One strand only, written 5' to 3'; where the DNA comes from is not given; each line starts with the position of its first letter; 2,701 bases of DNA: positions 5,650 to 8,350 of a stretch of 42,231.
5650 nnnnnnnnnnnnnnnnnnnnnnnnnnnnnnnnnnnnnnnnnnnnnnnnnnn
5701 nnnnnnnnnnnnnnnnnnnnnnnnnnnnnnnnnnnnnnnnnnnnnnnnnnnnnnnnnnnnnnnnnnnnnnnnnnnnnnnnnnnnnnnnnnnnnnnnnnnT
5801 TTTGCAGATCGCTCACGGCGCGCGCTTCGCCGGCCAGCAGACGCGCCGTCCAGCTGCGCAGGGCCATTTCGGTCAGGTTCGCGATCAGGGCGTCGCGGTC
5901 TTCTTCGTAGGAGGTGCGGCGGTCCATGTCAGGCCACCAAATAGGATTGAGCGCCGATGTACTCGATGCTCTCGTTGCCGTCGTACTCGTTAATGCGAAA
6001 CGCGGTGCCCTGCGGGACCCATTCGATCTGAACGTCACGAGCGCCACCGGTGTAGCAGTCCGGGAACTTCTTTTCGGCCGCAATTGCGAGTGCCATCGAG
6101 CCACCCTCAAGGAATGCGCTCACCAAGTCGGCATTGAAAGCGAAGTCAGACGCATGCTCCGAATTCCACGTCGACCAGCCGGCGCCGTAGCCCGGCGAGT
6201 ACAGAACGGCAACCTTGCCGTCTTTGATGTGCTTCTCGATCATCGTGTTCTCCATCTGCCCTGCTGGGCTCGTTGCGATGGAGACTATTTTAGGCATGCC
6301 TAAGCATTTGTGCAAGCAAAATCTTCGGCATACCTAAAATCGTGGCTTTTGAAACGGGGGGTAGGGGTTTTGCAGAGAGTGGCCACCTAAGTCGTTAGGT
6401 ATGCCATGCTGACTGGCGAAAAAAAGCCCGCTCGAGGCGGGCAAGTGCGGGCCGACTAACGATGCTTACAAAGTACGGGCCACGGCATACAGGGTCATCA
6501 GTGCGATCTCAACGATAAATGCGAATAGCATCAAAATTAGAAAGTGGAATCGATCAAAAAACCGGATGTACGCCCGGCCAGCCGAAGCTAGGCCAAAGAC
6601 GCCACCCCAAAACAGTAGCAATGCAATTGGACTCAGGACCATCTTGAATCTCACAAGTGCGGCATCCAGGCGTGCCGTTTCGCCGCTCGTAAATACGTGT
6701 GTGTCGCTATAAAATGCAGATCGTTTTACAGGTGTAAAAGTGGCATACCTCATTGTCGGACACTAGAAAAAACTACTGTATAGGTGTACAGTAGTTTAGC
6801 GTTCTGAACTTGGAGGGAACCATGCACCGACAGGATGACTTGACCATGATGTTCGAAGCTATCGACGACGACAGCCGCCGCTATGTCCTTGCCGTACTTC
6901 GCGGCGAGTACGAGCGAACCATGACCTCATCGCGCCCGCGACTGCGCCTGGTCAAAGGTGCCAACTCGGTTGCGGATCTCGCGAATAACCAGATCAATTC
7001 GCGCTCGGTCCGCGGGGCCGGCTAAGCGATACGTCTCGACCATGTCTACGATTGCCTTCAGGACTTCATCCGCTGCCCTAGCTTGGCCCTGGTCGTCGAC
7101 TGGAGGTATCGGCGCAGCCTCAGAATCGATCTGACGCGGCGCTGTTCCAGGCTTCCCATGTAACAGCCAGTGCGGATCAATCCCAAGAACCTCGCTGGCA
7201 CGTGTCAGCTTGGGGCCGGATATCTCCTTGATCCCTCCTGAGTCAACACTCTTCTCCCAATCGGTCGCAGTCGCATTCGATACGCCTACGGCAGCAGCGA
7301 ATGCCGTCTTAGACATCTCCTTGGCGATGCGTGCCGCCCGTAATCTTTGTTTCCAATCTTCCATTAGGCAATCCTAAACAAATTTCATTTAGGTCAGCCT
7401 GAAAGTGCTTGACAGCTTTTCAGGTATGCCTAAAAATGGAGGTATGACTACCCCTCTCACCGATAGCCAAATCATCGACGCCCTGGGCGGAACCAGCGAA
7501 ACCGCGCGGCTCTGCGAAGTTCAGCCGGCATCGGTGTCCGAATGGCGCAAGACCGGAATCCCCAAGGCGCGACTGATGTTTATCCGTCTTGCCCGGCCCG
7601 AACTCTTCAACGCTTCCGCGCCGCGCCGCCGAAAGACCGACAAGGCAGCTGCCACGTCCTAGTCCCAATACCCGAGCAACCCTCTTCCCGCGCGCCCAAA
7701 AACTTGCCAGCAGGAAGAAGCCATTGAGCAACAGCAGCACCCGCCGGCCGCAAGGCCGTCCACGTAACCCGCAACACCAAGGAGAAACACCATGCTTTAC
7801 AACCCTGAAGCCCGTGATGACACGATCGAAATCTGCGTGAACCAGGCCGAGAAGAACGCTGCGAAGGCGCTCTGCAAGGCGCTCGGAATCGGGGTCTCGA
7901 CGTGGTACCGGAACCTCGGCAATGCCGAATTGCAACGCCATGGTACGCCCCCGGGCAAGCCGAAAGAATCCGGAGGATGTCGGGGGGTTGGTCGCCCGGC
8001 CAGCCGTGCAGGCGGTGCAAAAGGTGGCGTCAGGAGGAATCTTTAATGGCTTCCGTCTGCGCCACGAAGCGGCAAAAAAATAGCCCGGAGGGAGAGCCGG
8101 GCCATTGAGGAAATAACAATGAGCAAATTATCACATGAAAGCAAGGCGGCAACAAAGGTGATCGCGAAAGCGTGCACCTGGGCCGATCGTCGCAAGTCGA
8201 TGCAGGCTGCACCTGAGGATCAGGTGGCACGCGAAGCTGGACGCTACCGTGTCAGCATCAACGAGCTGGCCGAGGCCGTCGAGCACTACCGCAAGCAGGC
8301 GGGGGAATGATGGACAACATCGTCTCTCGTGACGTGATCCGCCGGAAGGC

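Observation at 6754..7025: Perfect SOS box beside a non-cleavable CI-type repressor, upstream of a small ORF that converges on and overlaps the repressor gene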

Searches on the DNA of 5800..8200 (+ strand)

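Call 3: search_dna_similar(query=window:5800-8200:+, collection=phages, mode=distant, max_rows=25)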
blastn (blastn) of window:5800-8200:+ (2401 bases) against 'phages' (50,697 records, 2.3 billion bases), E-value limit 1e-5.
No match.

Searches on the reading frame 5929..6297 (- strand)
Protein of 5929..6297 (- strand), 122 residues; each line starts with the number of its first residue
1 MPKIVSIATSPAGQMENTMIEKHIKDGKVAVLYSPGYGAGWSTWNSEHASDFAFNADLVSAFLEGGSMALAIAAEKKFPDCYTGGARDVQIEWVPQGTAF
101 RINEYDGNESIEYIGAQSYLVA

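Call 8: search_protein_families(library=pfam, max_evalue=0.1, proteins=[window:5929-6297:-])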
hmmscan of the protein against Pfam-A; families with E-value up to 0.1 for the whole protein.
window:5929-6297:- (122 aa): 0 families

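Call 9: search_protein_families(library=phrogs, max_evalue=0.1, proteins=[window:5929-6297:-])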
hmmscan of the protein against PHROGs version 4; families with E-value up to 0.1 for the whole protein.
window:5929-6297:- (122 aa): 1 family
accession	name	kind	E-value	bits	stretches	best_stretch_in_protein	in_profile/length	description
phrog_16527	-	unknown function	0.0043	18.6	1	87-113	86-112/119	-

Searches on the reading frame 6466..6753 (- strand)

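Call 8: search_protein_families(library=pfam, max_evalue=0.1, proteins=[window:6466-6753:-])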
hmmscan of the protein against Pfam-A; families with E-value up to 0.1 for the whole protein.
window:6466-6753:- (95 aa): 0 families

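Call 9: search_protein_families(library=phrogs, max_evalue=0.1, proteins=[window:6466-6753:-])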
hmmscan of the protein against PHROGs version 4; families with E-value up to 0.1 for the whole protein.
window:6466-6753:- (95 aa): 1 family
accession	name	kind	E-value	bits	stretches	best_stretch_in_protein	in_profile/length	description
phrog_29849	-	unknown function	0.003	18.9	1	32-82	14-62/71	-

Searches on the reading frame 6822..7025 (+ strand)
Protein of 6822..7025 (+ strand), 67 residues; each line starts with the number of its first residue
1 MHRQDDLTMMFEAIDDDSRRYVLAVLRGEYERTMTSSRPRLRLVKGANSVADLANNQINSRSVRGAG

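Call 8: search_protein_families(library=pfam, max_evalue=0.1, proteins=[window:6822-7025:+])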
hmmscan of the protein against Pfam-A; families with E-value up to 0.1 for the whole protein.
window:6822-7025:+ (67 aa): 2 families
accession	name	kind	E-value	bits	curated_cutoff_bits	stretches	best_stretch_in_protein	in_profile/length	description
PF13335.12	Mg_chelatase_C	-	0.024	15.6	26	1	23-62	46-86/94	Magnesium chelatase, subunit ChlI C-terminal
PF15342.11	FAM212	-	0.051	13.8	27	1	34-57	31-54/60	FAM212 family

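Call 9: search_protein_families(library=phrogs, max_evalue=0.1, proteins=[window:6822-7025:+])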
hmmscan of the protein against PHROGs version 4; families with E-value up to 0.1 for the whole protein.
window:6822-7025:+ (67 aa): 0 families

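Call 11: find_related_loci(query=window:6822-7025:+, collection=viral_contigs, flank=3000)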
Query window:6822-7025:+ (67 aa) in viral_contigs; peptide patterns used: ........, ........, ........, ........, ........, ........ (x = any residue, [..] = any of these).
52 stretches matched a pattern; 5 encode a relative of the query (tblastn E <= 1e-3); 5 distinct loci.
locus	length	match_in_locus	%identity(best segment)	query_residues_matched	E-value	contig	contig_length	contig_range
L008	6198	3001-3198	74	1-66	1e-31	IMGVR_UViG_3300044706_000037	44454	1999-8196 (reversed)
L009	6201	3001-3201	72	1-67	2e-29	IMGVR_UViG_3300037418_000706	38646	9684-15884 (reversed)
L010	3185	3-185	77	7-67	2e-28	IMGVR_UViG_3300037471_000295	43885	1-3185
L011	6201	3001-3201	67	1-67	5e-28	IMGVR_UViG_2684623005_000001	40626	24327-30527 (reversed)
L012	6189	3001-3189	65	1-63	2e-25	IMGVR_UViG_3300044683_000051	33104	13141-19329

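Call 15: find_homologous_proteins(query=window:6822-7022:+, max_evalue=0.01)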
Query window:6822-7022:+ (67 aa): 13 proteins with E <= 0.01 among 13 candidates.
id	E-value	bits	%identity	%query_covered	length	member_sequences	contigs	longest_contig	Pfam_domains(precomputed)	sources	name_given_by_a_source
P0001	3.9e-29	116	100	88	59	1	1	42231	-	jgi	jgi:hypothetical protein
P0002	1.2e-24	102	75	100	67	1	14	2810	-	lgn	-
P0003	6.6e-24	100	74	99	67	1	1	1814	-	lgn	-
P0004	4.8e-23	97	72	100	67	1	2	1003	-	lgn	-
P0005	3.1e-22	95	70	100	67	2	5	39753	-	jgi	jgi:hypothetical protein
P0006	9.8e-22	93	70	100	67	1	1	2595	-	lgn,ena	-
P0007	1.8e-21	92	72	100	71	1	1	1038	-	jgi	jgi:hypothetical protein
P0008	1.1e-20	90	70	99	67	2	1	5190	-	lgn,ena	-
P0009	2.6e-20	89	67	100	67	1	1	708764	-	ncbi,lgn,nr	ncbi:hypothetical protein SAMN05428966_10279 [Massilia sp. PDC64]|nr:hypothetical protein [Massilia 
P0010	2.6e-18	82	65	94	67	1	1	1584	-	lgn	-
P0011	8.2e-18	81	66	100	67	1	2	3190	-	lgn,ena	-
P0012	8.7e-18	81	67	94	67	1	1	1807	-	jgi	jgi:hypothetical protein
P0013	2.6e-17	79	65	94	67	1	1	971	-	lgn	-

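Call 26: predict_structure(alignment_id=A2)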
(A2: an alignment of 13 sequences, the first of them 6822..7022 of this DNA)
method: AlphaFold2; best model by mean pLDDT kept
length: 67 residues; sequences in the alignment: 13
mean_pLDDT: 66.2   pTM: 0.46
mean pLDDT of the five models: 66.2, 64.4, 63.9, 62.3, 57.7
residues with pLDDT >= 90: 0; 70-90: 34; 50-70: 15; < 50: 18
segments of 3 or more residues with pLDDT < 50: 51-67
pLDDT, mean of each block of 10 residues (from residue 1): 72 85 84 76 56 45 35
secondary structure, 60 per line:
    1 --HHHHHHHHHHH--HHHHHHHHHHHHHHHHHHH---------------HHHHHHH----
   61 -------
elements in order: H3-13 H16-34 H50-56

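Call 27: search_protein_representatives(alignment_id=A2)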
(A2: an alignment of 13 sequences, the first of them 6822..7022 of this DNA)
Query: 13 sequences, 67 profile positions. Proteins with E-value up to 0.001 (for the whole library): 25; up to 1e-10: 10; up to 1e-30: 1. The best 25 are listed.
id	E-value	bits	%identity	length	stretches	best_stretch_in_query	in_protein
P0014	3.1e-35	136.1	-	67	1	1-67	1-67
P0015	1.1e-20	89.4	-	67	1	1-67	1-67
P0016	4.7e-20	87.4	-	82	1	1-67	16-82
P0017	7.8e-19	83.5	-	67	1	1-67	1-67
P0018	1.3e-17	79.6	-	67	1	1-65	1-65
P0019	1.3e-15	73.2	-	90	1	1-67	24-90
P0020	3.1e-15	72.0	-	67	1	1-67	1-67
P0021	5.5e-14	68.0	-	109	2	1-46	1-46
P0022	1.1e-13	67.0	-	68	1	2-67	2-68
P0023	1.4e-13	66.7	-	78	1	1-49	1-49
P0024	9.0e-10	54.5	-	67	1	9-46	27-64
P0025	4.8e-09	52.2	-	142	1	1-48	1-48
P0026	1.2e-08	50.9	-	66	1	1-47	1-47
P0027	1.5e-08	50.6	-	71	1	1-67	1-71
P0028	1.6e-08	50.5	-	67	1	5-66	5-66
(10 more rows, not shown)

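Call 33: find_related_loci(query=A4, collection=genome_contigs, flank=3000)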
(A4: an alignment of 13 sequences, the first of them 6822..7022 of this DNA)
Query A4 (67 aa) in genome_contigs; peptide patterns used: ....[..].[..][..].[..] (x = any residue, [..] = any of these).
8 stretches matched a pattern; 2 encode a relative of the query (tblastn E <= 1e-3); 2 distinct loci.
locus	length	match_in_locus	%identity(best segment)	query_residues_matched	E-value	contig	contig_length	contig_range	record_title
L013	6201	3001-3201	67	1-67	2e-28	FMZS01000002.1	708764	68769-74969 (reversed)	Massilia sp. PDC64 genome assembly, contig: Ga0115468_102, whole genome shotgun sequence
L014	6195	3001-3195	47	1-66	4e-14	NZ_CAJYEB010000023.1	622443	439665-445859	MAG: uncultured Massilia sp. isolate S1C125195_SP226, whole genome shotgun sequence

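Call 34: find_related_loci(query=A4, collection=viral_contigs, flank=3000)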
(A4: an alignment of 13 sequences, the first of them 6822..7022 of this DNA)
Query A4 (67 aa) in viral_contigs; peptide patterns used: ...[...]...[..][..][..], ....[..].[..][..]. (x = any residue, [..] = any of these).
217 stretches matched a pattern; 13 encode a relative of the query (tblastn E <= 1e-3); 13 distinct loci.
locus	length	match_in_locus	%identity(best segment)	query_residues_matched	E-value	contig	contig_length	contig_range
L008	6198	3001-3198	74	1-66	3e-31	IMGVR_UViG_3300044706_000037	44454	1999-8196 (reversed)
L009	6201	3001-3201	72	1-67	5e-29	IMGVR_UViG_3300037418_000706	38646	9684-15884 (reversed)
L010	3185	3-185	77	7-67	6e-28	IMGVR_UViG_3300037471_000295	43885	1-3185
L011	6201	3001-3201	67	1-67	1e-27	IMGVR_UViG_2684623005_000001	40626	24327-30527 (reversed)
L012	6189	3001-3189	65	1-63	5e-25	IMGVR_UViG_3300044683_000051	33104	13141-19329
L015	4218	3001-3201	54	1-67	1e-21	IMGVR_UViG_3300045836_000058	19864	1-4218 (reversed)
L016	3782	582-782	54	1-67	1e-21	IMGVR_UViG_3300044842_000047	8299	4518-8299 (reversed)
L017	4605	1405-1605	52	1-67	1e-20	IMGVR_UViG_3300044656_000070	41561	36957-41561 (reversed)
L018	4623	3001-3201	51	1-67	4e-18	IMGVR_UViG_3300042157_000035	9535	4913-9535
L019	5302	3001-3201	46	1-67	2e-15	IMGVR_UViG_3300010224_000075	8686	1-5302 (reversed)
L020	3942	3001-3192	41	1-62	2e-12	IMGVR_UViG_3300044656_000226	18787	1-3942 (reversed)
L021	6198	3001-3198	47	1-66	8e-11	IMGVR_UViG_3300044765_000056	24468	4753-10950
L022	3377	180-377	48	1-66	1e-10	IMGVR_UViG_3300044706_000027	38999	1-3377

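Call 51: fold_search(model_id=the predicted structure, library=pdb)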
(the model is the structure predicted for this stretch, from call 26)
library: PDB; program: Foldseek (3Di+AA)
matches with E <= 10: 1; with E <= 0.001: 0
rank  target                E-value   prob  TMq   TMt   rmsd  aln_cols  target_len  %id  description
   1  7t4u_B                9.2e+00  0.08  0.32  0.06   2.5        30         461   27  Crystal Structure of cGMP-dependent Protein Kinase (released 2023-06-14)

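Call 84: search_solved_structures(query=A3, max_evalue=1)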
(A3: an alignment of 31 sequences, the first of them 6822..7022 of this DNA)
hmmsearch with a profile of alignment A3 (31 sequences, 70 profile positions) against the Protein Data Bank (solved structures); distinct sequences matched with E-value up to 1: 4.
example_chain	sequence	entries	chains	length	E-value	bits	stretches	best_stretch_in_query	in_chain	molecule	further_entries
2kck_A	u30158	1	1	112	0.1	15.5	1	21-58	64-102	TPR repeat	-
8ouw_E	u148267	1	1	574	0.36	13.7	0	7-32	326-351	Cell division control protein 45 homolog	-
6psd_E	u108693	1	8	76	0.46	13.4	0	6-22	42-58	EF-hand calcium-binding domain-containing protein 4B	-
7eni_C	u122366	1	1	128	0.61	13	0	8-33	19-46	AcrIIA13 protein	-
